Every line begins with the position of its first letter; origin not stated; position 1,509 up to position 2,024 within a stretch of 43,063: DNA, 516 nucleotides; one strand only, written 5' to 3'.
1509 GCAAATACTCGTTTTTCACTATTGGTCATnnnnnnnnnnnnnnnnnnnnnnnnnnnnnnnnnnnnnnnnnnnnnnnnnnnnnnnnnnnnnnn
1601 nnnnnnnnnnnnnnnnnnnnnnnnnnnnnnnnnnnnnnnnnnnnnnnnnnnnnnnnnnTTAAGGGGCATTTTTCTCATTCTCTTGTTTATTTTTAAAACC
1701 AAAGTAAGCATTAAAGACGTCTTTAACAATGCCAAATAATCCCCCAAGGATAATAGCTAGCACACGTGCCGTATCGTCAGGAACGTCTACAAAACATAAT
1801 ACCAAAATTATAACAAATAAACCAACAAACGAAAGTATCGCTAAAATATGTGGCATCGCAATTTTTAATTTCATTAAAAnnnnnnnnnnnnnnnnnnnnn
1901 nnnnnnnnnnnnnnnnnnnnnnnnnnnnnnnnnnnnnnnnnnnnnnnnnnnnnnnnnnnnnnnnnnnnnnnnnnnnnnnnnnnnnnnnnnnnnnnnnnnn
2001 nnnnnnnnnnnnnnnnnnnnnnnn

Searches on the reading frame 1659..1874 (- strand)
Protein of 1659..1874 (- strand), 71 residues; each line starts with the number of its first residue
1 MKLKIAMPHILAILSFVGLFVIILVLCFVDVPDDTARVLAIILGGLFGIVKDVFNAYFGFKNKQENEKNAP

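Call 61: search_protein_families(library=phrogs, proteins=[window:1659-1874:-], max_evalue=0.01)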
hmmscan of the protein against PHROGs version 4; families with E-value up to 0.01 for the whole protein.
window:1659-1874:- (71 aa): 2 families
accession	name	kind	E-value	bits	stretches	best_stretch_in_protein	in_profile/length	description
phrog_9990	-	unknown function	1.5e-06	29.1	1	11-67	10-66/72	-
phrog_1544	-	unknown function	0.0028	18.4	1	6-70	121-191/200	-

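Call 73: search_protein_families(library=pfam, proteins=[window:1659-1874:-], max_evalue=1)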
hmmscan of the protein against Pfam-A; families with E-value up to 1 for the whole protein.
window:1659-1874:- (71 aa): 2 families
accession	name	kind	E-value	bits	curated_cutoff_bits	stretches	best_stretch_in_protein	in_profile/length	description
PF12576.13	DUF3754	-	0.015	15.7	27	1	10-66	62-118/137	Protein of unknown function (DUF3754)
PF11086.13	DUF2878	-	0.023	15.4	27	1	15-67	26-78/154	Protein of unknown function (DUF2878)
